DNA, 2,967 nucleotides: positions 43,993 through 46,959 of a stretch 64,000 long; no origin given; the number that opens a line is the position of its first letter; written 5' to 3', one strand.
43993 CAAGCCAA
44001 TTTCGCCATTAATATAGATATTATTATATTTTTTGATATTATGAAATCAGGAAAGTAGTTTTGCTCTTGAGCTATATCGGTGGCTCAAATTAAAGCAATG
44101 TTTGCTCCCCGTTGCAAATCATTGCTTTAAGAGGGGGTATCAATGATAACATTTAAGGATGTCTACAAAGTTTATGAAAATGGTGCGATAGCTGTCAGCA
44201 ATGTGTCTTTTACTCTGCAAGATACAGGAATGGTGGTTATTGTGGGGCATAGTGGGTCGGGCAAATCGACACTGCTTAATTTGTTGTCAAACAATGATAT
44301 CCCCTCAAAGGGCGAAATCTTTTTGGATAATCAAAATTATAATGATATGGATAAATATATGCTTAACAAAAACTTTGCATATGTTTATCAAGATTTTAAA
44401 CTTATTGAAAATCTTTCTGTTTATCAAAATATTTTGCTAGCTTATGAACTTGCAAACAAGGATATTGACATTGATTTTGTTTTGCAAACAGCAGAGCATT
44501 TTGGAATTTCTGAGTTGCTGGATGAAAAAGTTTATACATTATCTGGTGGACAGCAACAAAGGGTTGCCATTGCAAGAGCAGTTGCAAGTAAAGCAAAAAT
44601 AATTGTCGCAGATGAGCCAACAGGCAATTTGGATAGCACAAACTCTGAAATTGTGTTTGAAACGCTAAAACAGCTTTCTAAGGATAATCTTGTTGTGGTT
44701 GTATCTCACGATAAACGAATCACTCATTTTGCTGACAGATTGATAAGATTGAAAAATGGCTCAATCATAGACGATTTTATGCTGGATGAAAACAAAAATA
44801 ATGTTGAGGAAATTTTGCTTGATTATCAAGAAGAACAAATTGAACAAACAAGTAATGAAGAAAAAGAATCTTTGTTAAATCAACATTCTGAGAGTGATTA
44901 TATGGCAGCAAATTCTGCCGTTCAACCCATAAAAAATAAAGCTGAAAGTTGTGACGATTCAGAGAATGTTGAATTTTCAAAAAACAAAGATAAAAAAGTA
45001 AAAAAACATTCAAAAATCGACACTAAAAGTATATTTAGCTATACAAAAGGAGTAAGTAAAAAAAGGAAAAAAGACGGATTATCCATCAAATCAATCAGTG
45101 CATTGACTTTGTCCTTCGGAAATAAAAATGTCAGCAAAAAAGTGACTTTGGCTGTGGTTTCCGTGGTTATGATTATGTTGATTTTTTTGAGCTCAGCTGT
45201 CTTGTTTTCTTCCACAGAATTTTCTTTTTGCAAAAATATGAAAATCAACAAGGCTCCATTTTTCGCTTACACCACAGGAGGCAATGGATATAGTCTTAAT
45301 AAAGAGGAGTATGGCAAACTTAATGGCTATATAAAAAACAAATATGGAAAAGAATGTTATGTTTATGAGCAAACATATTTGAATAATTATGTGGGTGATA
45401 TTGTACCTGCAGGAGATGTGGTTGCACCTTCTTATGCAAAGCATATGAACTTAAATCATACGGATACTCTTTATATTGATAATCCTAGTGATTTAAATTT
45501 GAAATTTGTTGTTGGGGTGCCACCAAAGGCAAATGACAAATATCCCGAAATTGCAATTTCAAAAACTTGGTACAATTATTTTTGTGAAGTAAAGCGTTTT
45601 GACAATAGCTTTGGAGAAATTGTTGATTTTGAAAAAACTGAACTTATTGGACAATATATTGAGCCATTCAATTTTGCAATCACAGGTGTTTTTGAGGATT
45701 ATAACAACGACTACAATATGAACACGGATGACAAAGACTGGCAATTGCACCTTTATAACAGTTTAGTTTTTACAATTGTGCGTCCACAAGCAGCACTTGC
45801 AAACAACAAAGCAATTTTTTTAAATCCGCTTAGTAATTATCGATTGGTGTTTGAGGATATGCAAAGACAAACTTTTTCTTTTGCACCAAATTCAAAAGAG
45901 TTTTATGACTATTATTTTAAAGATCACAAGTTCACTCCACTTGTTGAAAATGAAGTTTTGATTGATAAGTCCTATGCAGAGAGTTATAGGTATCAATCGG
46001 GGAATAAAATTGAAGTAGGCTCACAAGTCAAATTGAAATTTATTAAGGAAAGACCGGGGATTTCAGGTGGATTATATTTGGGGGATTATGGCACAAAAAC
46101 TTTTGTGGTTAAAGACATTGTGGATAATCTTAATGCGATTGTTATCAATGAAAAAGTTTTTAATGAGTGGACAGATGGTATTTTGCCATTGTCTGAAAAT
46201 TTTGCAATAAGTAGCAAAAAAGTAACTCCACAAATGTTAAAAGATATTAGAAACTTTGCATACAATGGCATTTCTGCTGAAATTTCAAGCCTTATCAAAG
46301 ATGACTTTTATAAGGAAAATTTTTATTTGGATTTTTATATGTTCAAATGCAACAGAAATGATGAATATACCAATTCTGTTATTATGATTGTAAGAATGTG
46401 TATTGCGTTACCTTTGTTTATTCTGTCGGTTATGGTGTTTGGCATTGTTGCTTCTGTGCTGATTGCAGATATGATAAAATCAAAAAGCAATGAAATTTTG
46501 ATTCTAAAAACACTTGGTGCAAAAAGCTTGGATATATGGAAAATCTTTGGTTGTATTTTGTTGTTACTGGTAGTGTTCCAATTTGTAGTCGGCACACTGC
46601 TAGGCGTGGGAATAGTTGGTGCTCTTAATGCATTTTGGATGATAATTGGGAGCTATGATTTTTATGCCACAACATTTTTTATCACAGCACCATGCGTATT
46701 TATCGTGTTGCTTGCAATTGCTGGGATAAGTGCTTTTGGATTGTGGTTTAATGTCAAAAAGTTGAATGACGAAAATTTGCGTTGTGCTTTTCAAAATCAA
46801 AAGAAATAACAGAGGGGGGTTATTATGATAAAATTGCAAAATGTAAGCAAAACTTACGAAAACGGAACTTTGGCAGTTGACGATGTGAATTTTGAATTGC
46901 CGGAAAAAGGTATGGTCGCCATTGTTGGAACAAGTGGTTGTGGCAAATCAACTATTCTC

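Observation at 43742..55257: An ~11-kb accessory block splits the conserved spoIIIA / asp23-nusB-folD-xseAB-ispA-dxs-nadK-argR-recN neighbourhood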

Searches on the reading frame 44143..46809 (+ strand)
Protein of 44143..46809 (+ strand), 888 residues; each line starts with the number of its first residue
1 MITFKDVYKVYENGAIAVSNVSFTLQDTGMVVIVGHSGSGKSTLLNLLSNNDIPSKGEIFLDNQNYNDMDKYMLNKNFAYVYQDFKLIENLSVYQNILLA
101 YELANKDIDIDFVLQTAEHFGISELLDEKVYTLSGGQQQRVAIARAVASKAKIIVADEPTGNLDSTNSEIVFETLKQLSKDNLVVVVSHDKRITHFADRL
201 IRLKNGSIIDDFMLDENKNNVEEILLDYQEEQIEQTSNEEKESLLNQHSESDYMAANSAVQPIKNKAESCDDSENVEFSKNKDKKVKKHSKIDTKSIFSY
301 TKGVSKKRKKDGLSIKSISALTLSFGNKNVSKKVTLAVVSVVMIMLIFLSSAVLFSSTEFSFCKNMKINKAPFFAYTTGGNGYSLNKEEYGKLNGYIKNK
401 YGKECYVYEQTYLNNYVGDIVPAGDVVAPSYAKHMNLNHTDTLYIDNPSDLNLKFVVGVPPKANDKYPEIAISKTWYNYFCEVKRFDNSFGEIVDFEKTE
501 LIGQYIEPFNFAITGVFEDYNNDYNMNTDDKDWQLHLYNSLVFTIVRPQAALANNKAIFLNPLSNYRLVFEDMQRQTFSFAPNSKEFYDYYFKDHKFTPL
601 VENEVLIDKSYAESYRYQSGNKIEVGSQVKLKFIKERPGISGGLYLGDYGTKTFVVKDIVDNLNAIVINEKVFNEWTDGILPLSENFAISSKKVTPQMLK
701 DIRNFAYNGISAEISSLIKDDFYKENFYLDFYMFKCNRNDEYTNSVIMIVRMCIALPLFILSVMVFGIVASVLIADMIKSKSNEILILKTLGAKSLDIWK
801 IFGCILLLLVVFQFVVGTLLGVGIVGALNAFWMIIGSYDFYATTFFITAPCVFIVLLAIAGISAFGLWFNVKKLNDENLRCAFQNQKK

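Call 7: search_protein_families(library=pfam, proteins=[window:44143-46809:+], max_evalue=0.01)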
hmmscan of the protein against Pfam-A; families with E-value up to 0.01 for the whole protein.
window:44143-46809:+ (888 aa): 11 families
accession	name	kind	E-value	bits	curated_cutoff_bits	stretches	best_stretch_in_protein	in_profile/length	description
PF00005.33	ABC_tran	-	6e-34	118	25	1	19-160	2-136/137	ABC transporter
PF02463.25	SMC_N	-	2.7e-06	27.4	40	1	27-204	23-212/220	RecF/RecN/SMC N terminal domain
PF02687.27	FtsX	-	3.7e-06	27.4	25.5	1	756-875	3-119/120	FtsX-like permease C-terminal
PF03193.22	RsgA_GTPase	-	6e-05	23.4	30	1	13-53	92-131/174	RsgA GTPase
PF20720.3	nSTAND3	-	8e-05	22.8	27.2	1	22-84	11-73/155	Novel STAND NTPase 3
PF13555.12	AAA_29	-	0.00025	21.2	27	1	21-45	15-39/61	P-loop containing region of AAA domain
PF13401.12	AAA_22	-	0.0014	19.4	27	1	27-119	4-65/130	AAA domain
PF13476.12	AAA_23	-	0.0049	18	27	1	20-48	12-39/201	AAA domain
PF03266.21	NTPase_1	-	0.0054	17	23.9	0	142-223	88-165/168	NTPase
PF13191.12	AAA_16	-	0.0065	17.4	32.6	0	28-50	24-46/167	AAA ATPase domain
PF13304.12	AAA_21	-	0.0083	16.7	27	0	31-58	2-35/304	AAA domain, putative AbiEii toxin, Type IV TA system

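Call 8: search_protein_families(library=ncbifam, proteins=[window:44143-46809:+], max_evalue=0.01)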
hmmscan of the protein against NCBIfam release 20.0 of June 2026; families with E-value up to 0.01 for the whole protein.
window:44143-46809:+ (888 aa): 193 families (the best 25 are shown)
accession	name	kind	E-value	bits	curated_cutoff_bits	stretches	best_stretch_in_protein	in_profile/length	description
TIGR03608.1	L_ocin_972_ABC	subfamily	1.1e-51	175.2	254.85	1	5-203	2-206/206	putative bacteriocin export ABC transporter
TIGR02673.1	FtsE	equivalog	1e-48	165.8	264.85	1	1-206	1-213/214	cell division ATP-binding protein FtsE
TIGR02315.1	ABC_phnC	equivalog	5.6e-45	153.6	266.1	1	1-211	1-227/243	phosphonate ABC transporter ATP-binding protein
NF038007.1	ABC_ATP_DarD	equivalog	2.5e-43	148.1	375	1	1-207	1-217/218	darobactin export ABC transporter ATP-binding protein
TIGR02211.1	LolD_lipo_ex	equivalog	4.9e-43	147.2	307.75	1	2-209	2-220/221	lipoprotein-releasing ABC transporter ATP-binding protein LolD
TIGR02857.1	CydD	equivalog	2e-40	139.2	435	1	2-203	322-529/529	thiol reductant ABC exporter subunit CydD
TIGR02982.1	heterocyst_DevA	subfamily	2.6e-39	135.1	295.8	1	17-208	20-219/220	ABC exporter ATP-binding subunit, DevA family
NF007826.0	PRK10535.1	equivalog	5.8e-39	133.9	966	1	4-223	7-236/648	macrolide ABC transporter ATP-binding protein/permease MacB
TIGR03375.1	type_I_sec_LssB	subfamily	1.4e-38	132.7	693.1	1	2-211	466-682/696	type I secretion system permease/ATPase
NF040933.2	ABC_arch_GlcV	equivalog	1e-35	123.3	450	1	2-264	3-268/357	glucose ABC transporter ATP-binding protein GlcV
NF008379.0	PRK11174.1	equivalog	1.3e-34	119.8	684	1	2-217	350-570/588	heme ABC transporter permease/ATP-binding protein CydD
NF008639.0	PRK11629.1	equivalog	5.3e-34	117.7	360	1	5-213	10-229/234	lipoprotein-releasing ABC transporter ATP-binding protein LolD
NF008653.0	PRK11650.1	subfamily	1.6e-33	116.3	432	1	2-208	4-213/357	sn-glycerol-3-phosphate ABC transporter ATP-binding protein UgpC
NF040840.2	tungstate_WtpC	equivalog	2.5e-33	115.8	440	1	1-209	1-210/347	tungstate ABC transporter ATP-binding protein WtpC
TIGR02203.1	MsbA_lipidA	equivalog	2.5e-33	115.4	602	1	2-210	332-548/572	lipid A export permease/ATP-binding protein MsbA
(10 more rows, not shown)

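Call 10: search_solved_structures(query=window:44143-46809:+, max_evalue=0.00001)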
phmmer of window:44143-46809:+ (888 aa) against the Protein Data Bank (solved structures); distinct sequences matched with E-value up to 0.00001: 556 (the best 60 are shown).
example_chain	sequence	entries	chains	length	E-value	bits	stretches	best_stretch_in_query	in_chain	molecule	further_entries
4f4c_A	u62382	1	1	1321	2.2e-38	135.3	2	29-210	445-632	Multidrug resistance protein pgp-1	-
8zpx_B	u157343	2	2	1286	2.3e-37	131.9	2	28-263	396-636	ABC transporter B family member 1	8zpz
9juj_A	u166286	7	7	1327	2.6e-37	131.8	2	28-263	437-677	ABC transporter B family member 1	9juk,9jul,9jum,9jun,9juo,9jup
8zq4_B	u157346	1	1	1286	1.6e-36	129.1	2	28-263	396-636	ABC transporter B family member 1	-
1f3o_A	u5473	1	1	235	3.1e-35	124.9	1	2-208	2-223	HYPOTHETICAL ABC TRANSPORTER ATP-BINDING PROTEIN MJ0796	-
1l2t_A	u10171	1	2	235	8.2e-35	123.5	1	2-208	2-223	Hypothetical ABC transporter ATP-binding protein MJ0796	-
9oe1_A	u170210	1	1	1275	4.2e-34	121.1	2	27-210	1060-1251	ATP-binding cassette, sub-family B (MDR/TAP), member 4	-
9ody_A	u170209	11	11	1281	4.3e-34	121.1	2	27-210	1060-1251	ATP-binding cassette, sub-family B (MDR/TAP), member 4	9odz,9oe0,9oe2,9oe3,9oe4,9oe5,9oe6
3tif_A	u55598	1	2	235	1.2e-33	119.6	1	2-208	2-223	Uncharacterized ABC transporter ATP-binding protein MJ0796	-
9ugg_A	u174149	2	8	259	1.5e-33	119.3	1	22-225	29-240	Lantibiotic ABC transporter ATP-binding protein PsdA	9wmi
5lil_A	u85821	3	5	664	3.5e-33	118.1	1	12-219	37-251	Macrolide export ATP-binding/permease protein MacB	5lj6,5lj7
9w35_C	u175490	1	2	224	6.8e-33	117.1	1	3-207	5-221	LolD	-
7zk9_A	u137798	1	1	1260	7.5e-33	117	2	22-208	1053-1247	ATP-dependent translocase ABCB1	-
7zk8_A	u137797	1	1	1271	7.5e-33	117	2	22-209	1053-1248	ATP-dependent translocase ABCB1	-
9w2w_D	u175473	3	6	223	8.3e-33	116.9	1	3-206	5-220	LolD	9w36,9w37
5gko_A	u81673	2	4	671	2.5e-28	102.1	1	18-230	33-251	Macrolide export ATP-binding/permease protein MacB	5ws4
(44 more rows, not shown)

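Call 34: find_homologous_proteins(query=window:44143-46809:+)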
Query window:44143-46809:+ (888 aa): 7837 proteins with E <= 0.001 among 8000 candidates; the best 120 are listed.
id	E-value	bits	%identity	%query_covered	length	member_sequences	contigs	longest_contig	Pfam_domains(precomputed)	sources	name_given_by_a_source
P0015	0.0e+0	1947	99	100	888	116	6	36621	PF02687.28,PF00005.34,PF02463.26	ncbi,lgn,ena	-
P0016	0.0e+0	1416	72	100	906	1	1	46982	PF02687.28,PF00005.34,PF03193.23,PF02463.26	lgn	-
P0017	1.9e-232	792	46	99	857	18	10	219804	PF02687.28,PF00005.34,PF02463.26,PF13304.13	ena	-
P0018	5.0e-208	711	44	100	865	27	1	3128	PF02687.28,PF00005.34,PF02463.26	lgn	-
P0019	1.5e-205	703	42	100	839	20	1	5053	PF02687.28,PF00005.34,PF02463.26,PF13304.13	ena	-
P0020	2.2e-203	696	42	100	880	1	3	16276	PF02687.28,PF00005.34,PF02463.26,PF13304.13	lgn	-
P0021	9.6e-200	684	42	100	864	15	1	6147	PF02687.28,PF00005.34,PF02463.26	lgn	-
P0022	4.4e-199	682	43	100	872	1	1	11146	PF02687.28,PF00005.34,PF02463.26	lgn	-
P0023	3.1e-198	679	41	100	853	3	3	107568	PF02687.28,PF00005.34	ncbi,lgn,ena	-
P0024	5.3e-191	655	41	100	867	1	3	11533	PF02687.28,PF00005.34,PF02463.26,PF13304.13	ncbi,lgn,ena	-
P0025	9.1e-191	654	40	100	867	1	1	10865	PF02687.28,PF00005.34,PF02463.26,PF13304.13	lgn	-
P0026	1.4e-190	654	40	100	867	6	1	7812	PF02687.28,PF00005.34,PF02463.26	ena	-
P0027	1.8e-190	653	41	100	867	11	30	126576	PF02687.28,PF00005.34,PF02463.26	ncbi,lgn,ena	-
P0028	1.8e-189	650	40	100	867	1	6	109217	PF02687.28,PF00005.34,PF02463.26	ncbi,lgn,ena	-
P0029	2.0e-189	650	40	100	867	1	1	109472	PF02687.28,PF00005.34,PF02463.26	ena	-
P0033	3.8e-155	537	38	100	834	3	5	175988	PF02687.28,PF00005.34,PF02463.26,PF13304.13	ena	-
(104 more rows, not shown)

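Call 35: find_encoding_contigs(protein=P0016, flank=10000, max_places=2)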
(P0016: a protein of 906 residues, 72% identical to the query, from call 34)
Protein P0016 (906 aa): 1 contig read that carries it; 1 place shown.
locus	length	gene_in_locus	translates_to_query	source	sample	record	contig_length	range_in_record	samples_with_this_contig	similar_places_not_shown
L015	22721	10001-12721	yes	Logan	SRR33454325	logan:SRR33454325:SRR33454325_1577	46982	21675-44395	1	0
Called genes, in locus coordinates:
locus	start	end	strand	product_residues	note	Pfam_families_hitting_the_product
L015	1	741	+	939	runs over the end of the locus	PF00005:ABC_tran (faint), PF02463:SMC_N (faint), PF03193:RsgA_GTPase (faint), PF13555:AAA_29 (faint), PF20703:nSTAND1 (faint), PF17760:UvrA_inter, PF17755:UvrA_DNA-bind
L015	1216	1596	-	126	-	PF14276:DUF4363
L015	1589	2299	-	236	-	PF04239:DUF421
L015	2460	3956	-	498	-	PF01943:Polysacc_synt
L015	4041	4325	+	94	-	PF23473:LysM3_LYK4_5 (faint), PF01476:LysM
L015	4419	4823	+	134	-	PF12670:DUF3792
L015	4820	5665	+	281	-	PF19568:Spore_III_AA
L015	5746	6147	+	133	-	PF09548:Spore_III_AB (faint)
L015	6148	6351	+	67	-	PF06686:SpoIIIAC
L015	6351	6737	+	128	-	PF06686:SpoIIIAC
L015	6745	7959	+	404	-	PF09546:Spore_III_AE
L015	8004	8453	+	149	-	PF09581:Spore_III_AF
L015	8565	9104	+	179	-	-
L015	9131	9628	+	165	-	PF12685:SpoIIIAH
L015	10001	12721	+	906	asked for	PF00005:ABC_tran, PF02463:SMC_N (weak), PF03193:RsgA_GTPase (weak), PF02687:FtsX (weak)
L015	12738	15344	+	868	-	PF00005:ABC_tran, PF02463:SMC_N, PF02687:FtsX (weak)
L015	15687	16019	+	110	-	PF03780:Asp23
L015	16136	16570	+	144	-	PF01029:NusB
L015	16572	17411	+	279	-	PF00763:THF_DHG_CYH, PF02882:THF_DHG_CYH_C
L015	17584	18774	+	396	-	PF13742:tRNA_anti_2, PF01336:tRNA_anti-codon, PF02601:Exonuc_VII_L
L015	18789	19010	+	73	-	PF02609:Exonuc_VII_S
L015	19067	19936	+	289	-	PF00348:polyprenyl_synt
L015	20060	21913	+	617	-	PF13292:DXP_synthase_N, PF00456:Transketolase_N (faint), PF02779:Transket_pyr, PF02780:Transketolase_C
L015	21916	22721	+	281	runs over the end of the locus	PF01513:NAD_kinase, PF20143:NAD_kinase_C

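Call 36: find_encoding_contigs(protein=P0020, flank=10000, max_places=3)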
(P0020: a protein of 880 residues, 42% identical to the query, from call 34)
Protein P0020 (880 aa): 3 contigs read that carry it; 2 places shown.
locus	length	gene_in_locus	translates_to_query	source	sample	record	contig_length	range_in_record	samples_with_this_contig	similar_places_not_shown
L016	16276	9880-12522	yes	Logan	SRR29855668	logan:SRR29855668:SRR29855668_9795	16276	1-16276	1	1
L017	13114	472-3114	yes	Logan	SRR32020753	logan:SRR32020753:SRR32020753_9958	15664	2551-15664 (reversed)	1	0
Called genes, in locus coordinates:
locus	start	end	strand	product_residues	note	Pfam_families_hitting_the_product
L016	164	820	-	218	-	PF01381:HTH_3 (weak)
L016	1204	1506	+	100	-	-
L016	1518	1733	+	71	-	-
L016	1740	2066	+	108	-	PF14216:DUF4326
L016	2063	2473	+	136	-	-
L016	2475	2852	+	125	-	-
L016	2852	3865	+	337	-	PF01624:MutS_I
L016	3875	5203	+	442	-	PF14284:PcfJ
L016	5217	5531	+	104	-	-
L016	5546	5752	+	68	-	-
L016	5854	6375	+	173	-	PF02384:N6_Mtase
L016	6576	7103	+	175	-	PF08281:Sigma70_r4_2, PF04545:Sigma70_r4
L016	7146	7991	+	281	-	-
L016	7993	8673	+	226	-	-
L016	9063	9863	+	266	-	-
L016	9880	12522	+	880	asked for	PF00005:ABC_tran, PF02463:SMC_N (weak), PF13304:AAA_21 (faint), PF02687:FtsX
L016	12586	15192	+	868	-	PF00005:ABC_tran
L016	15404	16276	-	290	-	?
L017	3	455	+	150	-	?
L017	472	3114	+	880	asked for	PF00005:ABC_tran, PF02463:SMC_N (weak), PF13304:AAA_21 (faint), PF02687:FtsX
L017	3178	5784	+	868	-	PF00005:ABC_tran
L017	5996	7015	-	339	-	PF23343:REP_ORF2-G2P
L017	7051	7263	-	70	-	-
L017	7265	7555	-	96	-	-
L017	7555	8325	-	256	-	-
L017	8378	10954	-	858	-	PF02090:SPAM (faint), PF18998:Flg_new_2 (faint), PF09479:Flg_new, PF03382:DUF285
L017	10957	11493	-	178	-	-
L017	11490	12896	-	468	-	-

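Call 37: find_encoding_contigs(protein=P0022, flank=10000, max_places=2)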
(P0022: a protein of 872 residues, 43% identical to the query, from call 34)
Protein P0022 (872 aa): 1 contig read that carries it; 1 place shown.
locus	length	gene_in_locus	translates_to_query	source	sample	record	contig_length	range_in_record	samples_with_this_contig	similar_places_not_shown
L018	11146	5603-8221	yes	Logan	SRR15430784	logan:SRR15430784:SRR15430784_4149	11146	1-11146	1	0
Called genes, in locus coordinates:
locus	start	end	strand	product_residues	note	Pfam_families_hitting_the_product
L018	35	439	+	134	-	PF12670:DUF3792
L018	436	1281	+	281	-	PF19568:Spore_III_AA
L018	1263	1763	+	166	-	PF09548:Spore_III_AB (weak)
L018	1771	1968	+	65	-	PF06686:SpoIIIAC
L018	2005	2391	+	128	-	PF06686:SpoIIIAC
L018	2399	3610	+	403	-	PF09546:Spore_III_AE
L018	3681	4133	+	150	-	PF09581:Spore_III_AF (weak)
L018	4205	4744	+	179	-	-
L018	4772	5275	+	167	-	PF12685:SpoIIIAH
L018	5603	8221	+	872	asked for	PF00005:ABC_tran, PF02463:SMC_N (weak), PF02687:FtsX (weak)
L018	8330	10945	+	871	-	PF00005:ABC_tran, PF02463:SMC_N (faint), PF02687:FtsX (weak)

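Call 57: find_encoding_contigs(protein=P0027, flank=7000, max_places=3)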
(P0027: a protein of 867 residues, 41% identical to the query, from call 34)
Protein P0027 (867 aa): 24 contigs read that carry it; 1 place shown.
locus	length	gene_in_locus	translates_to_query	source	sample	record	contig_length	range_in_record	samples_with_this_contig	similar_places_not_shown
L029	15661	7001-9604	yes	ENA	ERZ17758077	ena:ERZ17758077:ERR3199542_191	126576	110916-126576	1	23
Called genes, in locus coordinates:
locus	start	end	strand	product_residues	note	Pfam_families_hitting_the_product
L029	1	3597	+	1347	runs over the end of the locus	PF13306:LRR_5, PF13855:LRR_8 (faint), PF13306:LRR_5 (weak), PF09479:Flg_new, PF18998:Flg_new_2 (faint), PF09479:Flg_new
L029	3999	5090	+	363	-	PF02687:FtsX (weak)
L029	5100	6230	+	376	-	-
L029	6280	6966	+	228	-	PF00005:ABC_tran, PF02463:SMC_N, PF13304:AAA_21 (weak)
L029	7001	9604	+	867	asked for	PF00005:ABC_tran, PF02463:SMC_N (weak), PF02687:FtsX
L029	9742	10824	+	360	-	-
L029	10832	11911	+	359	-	-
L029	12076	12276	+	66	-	-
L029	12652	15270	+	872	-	PF00005:ABC_tran, PF02687:FtsX (weak)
